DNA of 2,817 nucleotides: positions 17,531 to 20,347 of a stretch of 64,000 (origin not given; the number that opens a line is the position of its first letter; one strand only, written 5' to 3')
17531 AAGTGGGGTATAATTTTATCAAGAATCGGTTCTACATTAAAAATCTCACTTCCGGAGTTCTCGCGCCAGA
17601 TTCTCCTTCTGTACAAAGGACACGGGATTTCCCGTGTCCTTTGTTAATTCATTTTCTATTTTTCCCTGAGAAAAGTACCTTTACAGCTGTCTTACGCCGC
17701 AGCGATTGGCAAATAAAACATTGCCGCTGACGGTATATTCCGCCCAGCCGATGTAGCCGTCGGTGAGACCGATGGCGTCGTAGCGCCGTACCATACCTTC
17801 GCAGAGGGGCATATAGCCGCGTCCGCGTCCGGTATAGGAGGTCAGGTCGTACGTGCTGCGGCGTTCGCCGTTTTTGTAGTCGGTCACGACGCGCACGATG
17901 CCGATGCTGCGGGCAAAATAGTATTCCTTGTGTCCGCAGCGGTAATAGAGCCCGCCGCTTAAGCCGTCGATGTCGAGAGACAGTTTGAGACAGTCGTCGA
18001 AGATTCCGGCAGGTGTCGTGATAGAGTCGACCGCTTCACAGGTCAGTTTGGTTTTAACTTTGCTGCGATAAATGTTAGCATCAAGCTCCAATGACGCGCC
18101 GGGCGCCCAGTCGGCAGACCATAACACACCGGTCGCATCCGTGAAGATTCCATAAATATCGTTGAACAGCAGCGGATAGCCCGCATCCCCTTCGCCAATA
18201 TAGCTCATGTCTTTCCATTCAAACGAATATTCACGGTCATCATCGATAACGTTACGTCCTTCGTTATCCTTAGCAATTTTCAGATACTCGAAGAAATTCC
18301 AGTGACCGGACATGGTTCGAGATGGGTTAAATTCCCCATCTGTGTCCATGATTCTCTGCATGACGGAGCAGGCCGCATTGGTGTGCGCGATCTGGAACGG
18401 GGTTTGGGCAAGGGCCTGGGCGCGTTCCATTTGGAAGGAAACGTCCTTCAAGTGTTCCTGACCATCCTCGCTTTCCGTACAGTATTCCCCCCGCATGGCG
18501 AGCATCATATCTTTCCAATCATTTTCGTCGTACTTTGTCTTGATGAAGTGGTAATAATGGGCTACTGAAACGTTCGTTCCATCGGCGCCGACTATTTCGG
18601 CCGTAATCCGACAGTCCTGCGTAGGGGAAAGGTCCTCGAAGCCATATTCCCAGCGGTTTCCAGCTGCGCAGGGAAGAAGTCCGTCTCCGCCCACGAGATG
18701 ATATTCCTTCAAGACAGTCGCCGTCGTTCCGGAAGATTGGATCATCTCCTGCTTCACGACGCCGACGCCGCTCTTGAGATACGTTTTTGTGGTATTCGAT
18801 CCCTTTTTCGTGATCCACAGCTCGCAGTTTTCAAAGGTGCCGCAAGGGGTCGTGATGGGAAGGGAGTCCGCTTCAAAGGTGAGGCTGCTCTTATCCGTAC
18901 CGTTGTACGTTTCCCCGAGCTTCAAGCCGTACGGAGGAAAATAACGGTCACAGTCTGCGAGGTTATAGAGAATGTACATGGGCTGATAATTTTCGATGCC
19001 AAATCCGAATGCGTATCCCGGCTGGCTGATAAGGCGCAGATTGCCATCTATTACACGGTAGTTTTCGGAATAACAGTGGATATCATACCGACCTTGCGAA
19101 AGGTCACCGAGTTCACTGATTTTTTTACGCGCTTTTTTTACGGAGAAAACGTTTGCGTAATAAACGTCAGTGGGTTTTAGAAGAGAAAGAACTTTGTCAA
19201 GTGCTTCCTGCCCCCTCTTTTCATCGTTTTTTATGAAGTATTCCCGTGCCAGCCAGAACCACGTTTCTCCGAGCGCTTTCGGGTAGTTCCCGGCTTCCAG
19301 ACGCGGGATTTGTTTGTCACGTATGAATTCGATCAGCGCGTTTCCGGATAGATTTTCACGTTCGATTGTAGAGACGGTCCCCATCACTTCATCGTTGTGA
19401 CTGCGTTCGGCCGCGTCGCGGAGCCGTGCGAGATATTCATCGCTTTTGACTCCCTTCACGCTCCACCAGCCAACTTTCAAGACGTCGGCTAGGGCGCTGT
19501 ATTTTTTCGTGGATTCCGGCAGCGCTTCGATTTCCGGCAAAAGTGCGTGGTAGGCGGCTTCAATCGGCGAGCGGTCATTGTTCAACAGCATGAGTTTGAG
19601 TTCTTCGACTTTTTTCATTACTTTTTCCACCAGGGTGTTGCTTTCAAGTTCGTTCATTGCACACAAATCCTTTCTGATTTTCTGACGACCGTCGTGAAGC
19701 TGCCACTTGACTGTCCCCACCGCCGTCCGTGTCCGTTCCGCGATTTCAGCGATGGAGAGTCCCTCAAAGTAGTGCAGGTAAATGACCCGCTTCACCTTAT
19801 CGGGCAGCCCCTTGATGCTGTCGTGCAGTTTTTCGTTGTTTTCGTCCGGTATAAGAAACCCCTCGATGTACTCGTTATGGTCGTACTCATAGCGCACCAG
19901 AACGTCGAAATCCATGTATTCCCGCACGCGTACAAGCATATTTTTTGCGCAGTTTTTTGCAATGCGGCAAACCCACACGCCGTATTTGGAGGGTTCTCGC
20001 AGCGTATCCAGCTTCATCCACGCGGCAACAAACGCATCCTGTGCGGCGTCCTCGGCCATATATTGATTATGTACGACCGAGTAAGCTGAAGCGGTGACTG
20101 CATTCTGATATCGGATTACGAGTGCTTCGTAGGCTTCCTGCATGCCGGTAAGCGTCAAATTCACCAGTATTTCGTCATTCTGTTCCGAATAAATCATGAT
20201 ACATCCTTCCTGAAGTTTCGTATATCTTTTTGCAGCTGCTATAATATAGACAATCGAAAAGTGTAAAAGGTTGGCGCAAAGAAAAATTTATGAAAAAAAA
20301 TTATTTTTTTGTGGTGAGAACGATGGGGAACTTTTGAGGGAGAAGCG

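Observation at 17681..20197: ECF sigma factor with a soluble C-terminal extension of about 650 aa and no separate anti-sigma gene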

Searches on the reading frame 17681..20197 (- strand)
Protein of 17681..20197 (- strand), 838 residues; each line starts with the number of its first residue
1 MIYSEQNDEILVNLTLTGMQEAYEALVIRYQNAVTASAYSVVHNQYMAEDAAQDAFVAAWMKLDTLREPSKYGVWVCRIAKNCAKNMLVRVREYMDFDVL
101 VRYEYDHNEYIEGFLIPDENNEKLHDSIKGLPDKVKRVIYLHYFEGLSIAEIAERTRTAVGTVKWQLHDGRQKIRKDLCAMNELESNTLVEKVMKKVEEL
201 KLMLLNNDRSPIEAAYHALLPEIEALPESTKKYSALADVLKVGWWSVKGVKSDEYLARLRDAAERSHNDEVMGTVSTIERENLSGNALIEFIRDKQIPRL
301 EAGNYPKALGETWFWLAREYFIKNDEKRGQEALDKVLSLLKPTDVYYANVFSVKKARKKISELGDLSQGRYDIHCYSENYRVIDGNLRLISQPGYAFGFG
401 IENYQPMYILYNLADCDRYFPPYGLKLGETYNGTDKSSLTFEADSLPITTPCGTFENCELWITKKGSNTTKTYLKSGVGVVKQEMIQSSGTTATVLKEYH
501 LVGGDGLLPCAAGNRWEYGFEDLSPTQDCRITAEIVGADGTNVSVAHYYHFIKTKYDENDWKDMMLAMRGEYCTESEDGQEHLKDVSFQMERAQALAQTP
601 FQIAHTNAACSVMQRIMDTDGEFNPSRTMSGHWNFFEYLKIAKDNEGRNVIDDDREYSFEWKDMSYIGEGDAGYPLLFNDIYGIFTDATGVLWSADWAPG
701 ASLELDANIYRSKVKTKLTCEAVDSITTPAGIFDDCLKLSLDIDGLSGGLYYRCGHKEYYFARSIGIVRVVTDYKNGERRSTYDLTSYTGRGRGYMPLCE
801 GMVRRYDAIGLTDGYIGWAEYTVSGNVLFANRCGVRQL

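Call 3: search_protein_families(library=pfam, proteins=[window:17681-20197:-], max_evalue=1)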
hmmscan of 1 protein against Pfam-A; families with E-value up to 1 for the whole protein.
window:17681-20197:- (838 aa): 8 families
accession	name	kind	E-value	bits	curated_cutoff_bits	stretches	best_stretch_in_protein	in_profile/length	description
PF08281.18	Sigma70_r4_2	-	1.9e-12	47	25.7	1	122-174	2-54/54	Sigma-70, region 4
PF04542.20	Sigma70_r2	-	1.2e-10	41.5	24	1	26-90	1-67/71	Sigma-70 region 2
PF21347.3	DUF3108_like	-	2e-08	34.8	27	2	721-784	137-198/199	DUF3108-like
PF04545.22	Sigma70_r4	-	8.1e-08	32.1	24.1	1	128-176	2-50/50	Sigma-70, region 4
PF07638.17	Sigma70_ECF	-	0.00032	21.1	21.1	1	124-178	126-183/185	ECF sigma factor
PF15617.12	C-C_Bond_Lyase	-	0.0092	15.6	28.4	1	63-135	59-124/320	C-C_Bond_Lyase of the TIM-Barrel fold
PF21329.2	CYP38_PsbQ-like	-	0.077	13.9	27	1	160-227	46-113/117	Peptidyl-prolyl cis-trans isomerase CYP38-like, PsbQ-like domain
PF04297.20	UPF0122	-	0.11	13.2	22.7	1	131-163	18-50/101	Putative helix-turn-helix protein, YlxM / p13 like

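Call 4: search_protein_families(library=ncbifam, proteins=[window:17681-20197:-], max_evalue=1)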
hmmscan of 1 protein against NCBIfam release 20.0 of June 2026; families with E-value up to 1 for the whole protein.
window:17681-20197:- (838 aa): 92 families (the best 25 are shown)
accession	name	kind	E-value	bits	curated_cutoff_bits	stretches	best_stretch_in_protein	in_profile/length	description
NF007223.0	PRK09641.1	equivalog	1.1e-25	90.6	209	1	12-178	9-184/187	RNA polymerase sigma factor SigW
NF006930.0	PRK09415.1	subfamily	5.9e-24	84.9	198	1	21-178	16-175/179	RNA polymerase factor sigma C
TIGR02985.1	Sig70_bacteroi1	subfamily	1.7e-23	83.6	126.4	1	21-178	1-162/162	RNA polymerase sigma-70 factor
NF058625.1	sigma_PG0214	equivalog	7.6e-23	81.1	130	1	20-183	3-166/170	GFO_1088 family ECF-type sigma factor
TIGR02948.1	SigW_bacill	equivalog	7.8e-23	81.5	243.1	1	17-179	14-185/187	RNA polymerase sigma factor SigW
TIGR02939.1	RpoE_Sigma70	equivalog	1e-22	81.1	236.15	1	5-178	4-186/190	RNA polymerase sigma factor RpoE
TIGR02937.1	sigma70-ECF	superfamily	7.4e-20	71.2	42.9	1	21-177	1-164/165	sigma-70 family RNA polymerase sigma factor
TIGR02983.1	SigE-fam_strep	subfamily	2.8e-19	69.6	141.55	1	20-178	5-158/162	SigE family RNA polymerase sigma factor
TIGR02954.1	Sig70_famx3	hypoth_equivalog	1.8e-18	66.9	188.5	1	8-178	3-167/170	RNA polymerase sigma-70 factor, TIGR02954 family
NF008891.0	PRK11924.1-5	subfamily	2.8e-18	66.6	259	1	19-178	1-163/171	RNA polymerase sigma factor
TIGR02989.1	Sig-70_gvs1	subfamily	3.4e-18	66.1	124.55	1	22-175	2-155/158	RNA polymerase sigma-70 factor, Rhodopirellula/Verrucomicrobium family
NF008888.0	PRK11922.1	equivalog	3.5e-18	66.1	204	1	4-178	13-196/231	RNA polymerase sigma factor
NF007216.0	PRK09638.1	equivalog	6.4e-18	65.1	194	1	5-179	2-175/180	RNA polymerase sigma factor SigY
TIGR02950.1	SigM_subfam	subfamily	2.2e-17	63.4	147.95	1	24-176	3-156/159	RNA polymerase sigma factor, SigM family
NF009171.0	PRK12518.1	equivalog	2.8e-17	63.2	208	1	5-177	11-183/191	RNA polymerase sigma factor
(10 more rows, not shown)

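Call 7: find_homologous_proteins(query=window:17681-20197:-, max_evalue=0.001)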
Query window:17681-20197:- (838 aa): 805 proteins with E <= 0.001 among 8000 candidates; the best 120 are listed.
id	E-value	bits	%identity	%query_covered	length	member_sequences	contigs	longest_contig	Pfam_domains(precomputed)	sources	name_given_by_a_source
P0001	0.0e+0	1960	100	100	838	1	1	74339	PF21347.3,PF04545.23,PF04542.21,PF08281.19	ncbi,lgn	-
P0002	0.0e+0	1325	69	100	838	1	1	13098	PF07638.18,PF04545.23,PF04542.21,PF08281.19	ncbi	ncbi:MAG: RNA polymerase sigma factor [Eubacteriales bacterium]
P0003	0.0e+0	1098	60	100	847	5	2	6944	PF21347.3,PF04545.23,PF04542.21,PF08281.19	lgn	-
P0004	0.0e+0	1097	60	100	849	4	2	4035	PF21347.3,PF04545.23,PF04542.21,PF08281.19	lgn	-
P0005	0.0e+0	1093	60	100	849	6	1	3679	PF21347.3,PF04545.23,PF04542.21,PF08281.19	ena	-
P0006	0.0e+0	1091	59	100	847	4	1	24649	PF07638.18,PF21347.3,PF04545.23,PF04542.21,PF08281.19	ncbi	-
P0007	0.0e+0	1081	60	100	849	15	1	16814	PF21347.3,PF04545.23,PF04542.21,PF08281.19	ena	-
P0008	1.7e-288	977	54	100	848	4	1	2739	PF21347.3,PF04545.23,PF04542.21,PF08281.19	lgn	-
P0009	6.1e-281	952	44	100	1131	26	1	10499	PF07638.18,PF21347.3,PF04545.23,PF04542.21,PF08281.19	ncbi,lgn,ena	-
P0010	7.4e-281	952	54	100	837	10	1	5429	PF04545.23,PF04542.21,PF08281.19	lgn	-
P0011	4.8e-277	939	42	100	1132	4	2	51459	PF07638.18,PF21347.3,PF04545.23,PF04542.21,PF08281.19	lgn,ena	-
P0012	4.5e-262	890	50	100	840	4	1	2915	PF07638.18,PF21347.3,PF04545.23,PF04542.21,PF08281.19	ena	-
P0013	3.6e-255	867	50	100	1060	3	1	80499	PF04545.23,PF04542.21,PF08281.19,PF07719.24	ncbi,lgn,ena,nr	ncbi:MAG: sigma-70 family RNA polymerase sigma factor [Oscillospiraceae bacterium]|nr:sigma-70 famil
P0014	7.6e-255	866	49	100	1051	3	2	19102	PF00515.35,PF07638.18,PF21347.3,PF04545.23,PF04542.21,PF08281.19,PF13181.13,PF07719.24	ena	-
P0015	1.7e-253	862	41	100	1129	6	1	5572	PF21347.3,PF04545.23,PF04542.21,PF08281.19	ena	-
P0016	1.1e-252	859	49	100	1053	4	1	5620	PF21347.3,PF04545.23,PF04542.21,PF08281.19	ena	-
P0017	1.3e-251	855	48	100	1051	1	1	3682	PF07638.18,PF21347.3,PF04545.23,PF04542.21,PF08281.19,PF07719.24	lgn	-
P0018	4.9e-251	853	49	100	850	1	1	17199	PF04545.23,PF04542.21,PF08281.19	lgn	-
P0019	5.1e-251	853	49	100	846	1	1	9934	PF07638.18,PF21347.3,PF04545.23,PF04542.21,PF08281.19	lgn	-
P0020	8.3e-251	853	49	100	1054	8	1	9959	PF21347.3,PF04545.23,PF04542.21,PF08281.19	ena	-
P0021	5.4e-250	850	48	100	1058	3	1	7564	PF07638.18,PF21347.3,PF04545.23,PF04542.21,PF08281.19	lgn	-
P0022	6.2e-250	850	49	100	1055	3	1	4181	PF04545.23,PF04542.21,PF13428.13,PF08281.19,PF07719.24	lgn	-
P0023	7.3e-250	850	49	100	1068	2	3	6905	PF07638.18,PF21347.3,PF04545.23,PF04542.21,PF08281.19,PF07719.24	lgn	-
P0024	6.1e-249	847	48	100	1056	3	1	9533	PF07638.18,PF21347.3,PF04545.23,PF04542.21,PF08281.19,PF07719.24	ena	-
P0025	1.1e-247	842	49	100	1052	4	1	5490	PF07638.18,PF21347.3,PF04545.23,PF04542.21,PF08281.19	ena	-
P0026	5.5e-247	840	41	98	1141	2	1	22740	PF21347.3,PF04545.23,PF04542.21,PF08281.19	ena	-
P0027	2.5e-245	835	48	100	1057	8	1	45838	PF04545.23,PF04542.21,PF08281.19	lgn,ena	-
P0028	2.7e-245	834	47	100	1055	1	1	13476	PF21347.3,PF04545.23,PF04542.21,PF08281.19,PF07719.24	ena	-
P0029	2.8e-245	834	47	100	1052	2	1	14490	PF21347.3,PF04545.23,PF04542.21,PF08281.19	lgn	-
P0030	1.7e-244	832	48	100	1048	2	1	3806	PF07638.18,PF04545.23,PF04542.21,PF08281.19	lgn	-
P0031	6.3e-244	830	42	98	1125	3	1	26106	PF07638.18,PF21347.3,PF04545.23,PF04542.21,PF08281.19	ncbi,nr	ncbi:MAG: sigma-70 family RNA polymerase sigma factor [Oscillospiraceae bacterium]|nr:sigma-70 famil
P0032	1.2e-243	829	48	98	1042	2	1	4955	PF07638.18,PF21347.3,PF04545.23,PF04542.21,PF08281.19,PF07719.24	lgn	-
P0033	7.9e-243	826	46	100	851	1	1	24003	PF04545.23,PF04542.21,PF08281.19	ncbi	-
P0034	8.2e-243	826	48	100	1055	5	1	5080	PF21347.3,PF04545.23,PF04542.21,PF08281.19,PF07719.24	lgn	-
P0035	3.5e-242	824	48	99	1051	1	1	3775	PF07638.18,PF21347.3,PF04545.23,PF04542.21,PF08281.19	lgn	-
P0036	8.0e-242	823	47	100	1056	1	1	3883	PF04545.23,PF04542.21,PF08281.19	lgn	-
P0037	3.8e-241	821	48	100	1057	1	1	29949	PF07638.18,PF21347.3,PF04545.23,PF04542.21,PF08281.19,PF07719.24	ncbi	-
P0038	4.7e-240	817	48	100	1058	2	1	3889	PF04545.23,PF04542.21,PF08281.19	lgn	-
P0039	8.0e-240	816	48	100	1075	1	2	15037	PF07638.18,PF21347.3,PF04545.23,PF04542.21,PF08281.19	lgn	-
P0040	1.1e-239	816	47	100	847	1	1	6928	PF07638.18,PF04545.23,PF04542.21,PF08281.19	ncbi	-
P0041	2.8e-239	815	48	100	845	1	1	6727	PF21347.3,PF04545.23,PF04542.21,PF08281.19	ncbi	ncbi:MAG: RNA polymerase sigma factor [Eubacteriales bacterium]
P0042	3.2e-239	814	48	100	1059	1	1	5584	PF21347.3,PF04545.23,PF04542.21,PF08281.19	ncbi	-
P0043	7.8e-239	813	47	100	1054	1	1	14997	PF21347.3,PF04545.23,PF04542.21,PF08281.19,PF07719.24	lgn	-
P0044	9.9e-239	813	48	100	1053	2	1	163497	PF21347.3,PF04545.23,PF04542.21,PF08281.19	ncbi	-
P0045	3.0e-238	811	47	100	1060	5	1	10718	PF07638.18,PF21347.3,PF04545.23,PF04542.21,PF08281.19,PF07719.24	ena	-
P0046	3.7e-238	811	47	99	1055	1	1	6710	PF07638.18,PF21347.3,PF04545.23,PF04542.21,PF08281.19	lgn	-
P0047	9.1e-238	810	48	100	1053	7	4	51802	PF07638.18,PF21347.3,PF04545.23,PF04542.21,PF08281.19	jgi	-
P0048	1.2e-237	809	47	100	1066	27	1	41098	PF21347.3,PF04545.23,PF04542.21,PF08281.19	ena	-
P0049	4.8e-237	807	47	100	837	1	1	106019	PF04545.23,PF04542.21,PF08281.19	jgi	-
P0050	4.8e-237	807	45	100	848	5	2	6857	PF04545.23,PF04542.21,PF08281.19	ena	-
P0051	5.9e-237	807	47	100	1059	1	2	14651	PF07638.18,PF21347.3,PF04545.23,PF04542.21,PF08281.19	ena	-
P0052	6.6e-237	807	48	98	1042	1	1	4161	PF07638.18,PF21347.3,PF04545.23,PF04542.21,PF08281.19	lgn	-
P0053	3.3e-236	804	47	98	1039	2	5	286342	PF21347.3,PF04545.23,PF04542.21,PF08281.19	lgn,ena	-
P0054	4.0e-236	804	46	100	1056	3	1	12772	PF07638.18,PF21347.3,PF04545.23,PF04542.21,PF08281.19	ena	-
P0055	4.2e-236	804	46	100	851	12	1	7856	PF21347.3,PF04545.23,PF04542.21,PF08281.19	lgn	-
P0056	5.9e-236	804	47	100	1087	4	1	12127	PF07638.18,PF21347.3,PF04545.23,PF04542.21,PF08281.19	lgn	-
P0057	9.9e-236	803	46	100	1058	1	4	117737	PF07638.18,PF21347.3,PF04545.23,PF04542.21,PF08281.19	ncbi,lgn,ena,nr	ncbi:MAG: RNA polymerase sigma factor [Clostridia bacterium]|nr:RNA polymerase sigma factor [Clostri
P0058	1.3e-235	802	46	100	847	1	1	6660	PF04545.23,PF04542.21,PF08281.19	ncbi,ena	-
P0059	1.6e-235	802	46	100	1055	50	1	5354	PF21347.3,PF04545.23,PF04542.21,PF08281.19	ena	-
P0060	2.1e-235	802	46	100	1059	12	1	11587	PF07638.18,PF21347.3,PF04545.23,PF04542.21,PF08281.19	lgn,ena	-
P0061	3.0e-235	801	46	100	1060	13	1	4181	PF07638.18,PF21347.3,PF04545.23,PF04542.21,PF08281.19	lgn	-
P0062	4.7e-235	801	47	100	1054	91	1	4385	PF07638.18,PF21347.3,PF04545.23,PF04542.21,PF08281.19,PF07719.24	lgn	-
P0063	8.2e-235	800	46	100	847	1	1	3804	PF04545.23,PF04542.21,PF08281.19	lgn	-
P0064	1.3e-234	799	46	99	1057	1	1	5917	PF07638.18,PF21347.3,PF04545.23,PF04542.21,PF08281.19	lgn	-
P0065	7.6e-234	797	47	100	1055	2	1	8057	PF21347.3,PF04545.23,PF04542.21,PF08281.19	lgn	-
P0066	1.2e-233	796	45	100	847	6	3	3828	PF04545.23,PF04542.21,PF08281.19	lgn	-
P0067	2.1e-233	795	46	100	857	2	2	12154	PF21347.3,PF04545.23,PF04542.21,PF08281.19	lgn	-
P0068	5.3e-233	794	46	100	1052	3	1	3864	PF21347.3,PF04545.23,PF04542.21,PF08281.19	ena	-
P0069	7.2e-233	793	47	100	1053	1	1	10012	PF07638.18,PF21347.3,PF04545.23,PF04542.21,PF08281.19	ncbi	-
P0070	7.4e-233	793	46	100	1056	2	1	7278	PF07638.18,PF21347.3,PF04545.23,PF04542.21,PF08281.19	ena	-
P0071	2.9e-232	791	47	100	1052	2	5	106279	PF07638.18,PF21347.3,PF04545.23,PF04542.21,PF08281.19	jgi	-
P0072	6.4e-232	790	47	100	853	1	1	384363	PF21347.3,PF04545.23,PF04542.21,PF08281.19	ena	-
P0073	1.5e-231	789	47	98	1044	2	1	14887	PF07638.18,PF21347.3,PF04545.23,PF04542.21,PF08281.19,PF07719.24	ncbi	-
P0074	2.2e-231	788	46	100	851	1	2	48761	PF07638.18,PF21347.3,PF04545.23,PF04542.21,PF08281.19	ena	-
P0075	3.6e-231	788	46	100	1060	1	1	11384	PF07638.18,PF21347.3,PF04545.23,PF04542.21,PF08281.19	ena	-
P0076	6.3e-231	787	46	100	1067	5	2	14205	PF07638.18,PF21347.3,PF04545.23,PF04542.21,PF08281.19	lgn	-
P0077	1.0e-230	786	47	100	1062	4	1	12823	PF21347.3,PF04545.23,PF04542.21,PF08281.19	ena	-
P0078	1.6e-230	786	46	100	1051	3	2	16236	PF07638.18,PF21347.3,PF04545.23,PF04542.21,PF08281.19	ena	-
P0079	1.8e-230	785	47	100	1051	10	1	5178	PF07638.18,PF21347.3,PF04545.23,PF04542.21,PF08281.19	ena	-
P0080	2.0e-230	785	47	100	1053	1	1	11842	PF21347.3,PF04545.23,PF04542.21,PF08281.19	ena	-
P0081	2.0e-230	785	48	100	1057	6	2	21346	PF00515.35,PF07638.18,PF21347.3,PF04545.23,PF04542.21,PF08281.19,PF07719.24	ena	-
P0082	2.0e-230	785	46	100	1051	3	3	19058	PF07638.18,PF21347.3,PF04545.23,PF04542.21,PF08281.19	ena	-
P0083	2.0e-230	785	46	100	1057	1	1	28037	PF07638.18,PF21347.3,PF04545.23,PF04542.21,PF08281.19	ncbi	-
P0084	2.1e-230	785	45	100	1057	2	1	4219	PF07638.18,PF21347.3,PF04545.23,PF04542.21,PF08281.19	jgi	-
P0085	2.3e-230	785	46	100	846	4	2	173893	PF07638.18,PF21347.3,PF04545.23,PF04542.21,PF08281.19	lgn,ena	-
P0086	3.3e-230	785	46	100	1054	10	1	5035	PF07638.18,PF21347.3,PF04545.23,PF04542.21,PF08281.19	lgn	-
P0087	3.8e-230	784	46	100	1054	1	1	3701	PF07638.18,PF21347.3,PF04545.23,PF04542.21,PF08281.19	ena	-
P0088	4.6e-230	784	47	100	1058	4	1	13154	PF04545.23,PF04542.21,PF08281.19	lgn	-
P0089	5.1e-230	784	45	100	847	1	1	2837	PF07638.18,PF04545.23,PF04542.21,PF08281.19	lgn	-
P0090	1.2e-229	783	46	100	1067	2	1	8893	PF07638.18,PF21347.3,PF04545.23,PF04542.21,PF08281.19,PF04297.21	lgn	-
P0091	1.8e-229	782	46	100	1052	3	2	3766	PF07638.18,PF21347.3,PF04545.23,PF04542.21,PF08281.19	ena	-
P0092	2.0e-229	782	47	100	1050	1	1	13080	PF05263.18,PF21347.3,PF04545.23,PF04542.21,PF08281.19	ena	-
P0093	2.4e-229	782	46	100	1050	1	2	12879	PF21347.3,PF04545.23,PF04542.21,PF08281.19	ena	-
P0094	4.2e-229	781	46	100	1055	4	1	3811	PF21347.3,PF04545.23,PF04542.21,PF08281.19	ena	-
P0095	4.5e-229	781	46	100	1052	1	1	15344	PF07638.18,PF21347.3,PF04545.23,PF04542.21,PF08281.19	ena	-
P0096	5.5e-229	781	46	100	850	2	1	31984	PF21347.3,PF04545.23,PF04542.21,PF08281.19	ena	-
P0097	5.7e-229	780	46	100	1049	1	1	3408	PF07638.18,PF21347.3,PF04545.23,PF04542.21,PF08281.19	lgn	-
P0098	5.9e-229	780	46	100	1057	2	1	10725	PF21347.3,PF04545.23,PF04542.21,PF08281.19,PF07719.24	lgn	-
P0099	6.9e-229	780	47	100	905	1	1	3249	PF07638.18,PF21347.3,PF04545.23,PF04542.21,PF08281.19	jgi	-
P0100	1.1e-228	780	46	100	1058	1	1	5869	PF07638.18,PF21347.3,PF04545.23,PF04542.21,PF08281.19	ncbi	-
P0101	1.6e-228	779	45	100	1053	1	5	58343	PF21347.3,PF04545.23,PF04542.21,PF08281.19,PF07719.24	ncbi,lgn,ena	-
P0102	1.9e-228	779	45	100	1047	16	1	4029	PF07638.18,PF21347.3,PF04545.23,PF04542.21,PF08281.19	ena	-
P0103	2.2e-228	779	46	100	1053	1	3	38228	PF21347.3,PF04545.23,PF04542.21,PF08281.19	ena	-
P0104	2.3e-228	778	46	100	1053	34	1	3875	PF21347.3,PF04545.23,PF04542.21,PF08281.19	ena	-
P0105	2.8e-228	778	45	100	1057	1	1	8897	PF07638.18,PF21347.3,PF04545.23,PF04542.21,PF08281.19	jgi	-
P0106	3.2e-228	778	47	100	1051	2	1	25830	PF21347.3,PF04545.23,PF04542.21,PF08281.19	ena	-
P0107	4.2e-228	778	47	100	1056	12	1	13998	PF21347.3,PF04545.23,PF04542.21,PF08281.19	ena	-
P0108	4.4e-228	778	46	100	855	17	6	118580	PF21347.3,PF04545.23,PF04542.21,PF08281.19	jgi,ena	-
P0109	6.8e-228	777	46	100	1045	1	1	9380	PF07638.18,PF21347.3,PF04545.23,PF04542.21,PF08281.19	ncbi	-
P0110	7.1e-228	777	46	100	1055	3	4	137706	PF21347.3,PF04545.23,PF04542.21,PF08281.19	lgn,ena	-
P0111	8.7e-228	777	45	100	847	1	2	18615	PF04545.23,PF04542.21,PF08281.19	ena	-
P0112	8.9e-228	777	46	100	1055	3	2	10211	PF07638.18,PF21347.3,PF04545.23,PF04542.21,PF08281.19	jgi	-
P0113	1.2e-227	776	45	100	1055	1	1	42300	PF21347.3,PF04545.23,PF04542.21,PF08281.19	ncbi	-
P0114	1.2e-227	776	46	100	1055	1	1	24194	PF21347.3,PF04545.23,PF04542.21,PF08281.19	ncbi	-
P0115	1.3e-227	776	46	100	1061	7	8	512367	PF07638.18,PF21347.3,PF04545.23,PF04542.21,PF08281.19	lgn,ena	-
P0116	2.0e-227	775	45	100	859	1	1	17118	PF07638.18,PF21347.3,PF04545.23,PF04542.21,PF08281.19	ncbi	-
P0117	2.4e-227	775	45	100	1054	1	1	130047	PF21347.3,PF04545.23,PF04542.21,PF08281.19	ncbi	-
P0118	4.1e-227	774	46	100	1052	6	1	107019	PF21347.3,PF04545.23,PF04542.21,PF08281.19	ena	-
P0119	8.2e-227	773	46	100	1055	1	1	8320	PF07638.18,PF21347.3,PF04545.23,PF04542.21,PF08281.19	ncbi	-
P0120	9.5e-227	773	46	100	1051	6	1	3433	PF05263.18,PF07638.18,PF21347.3,PF04545.23,PF04542.21,PF08281.19,PF04297.21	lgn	-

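Call 20: find_encoding_contigs(protein=P0001, flank=10000, max_places=3)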
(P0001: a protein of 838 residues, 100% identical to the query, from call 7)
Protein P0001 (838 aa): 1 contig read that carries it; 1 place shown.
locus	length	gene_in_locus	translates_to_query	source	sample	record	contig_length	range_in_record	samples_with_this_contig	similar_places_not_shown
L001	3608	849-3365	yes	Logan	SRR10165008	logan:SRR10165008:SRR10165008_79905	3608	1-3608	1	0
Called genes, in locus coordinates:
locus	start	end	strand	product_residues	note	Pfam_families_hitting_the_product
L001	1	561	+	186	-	?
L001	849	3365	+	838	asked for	PF04542:Sigma70_r2, PF04545:Sigma70_r4, PF08281:Sigma70_r4_2, PF21347:DUF3108_like (faint)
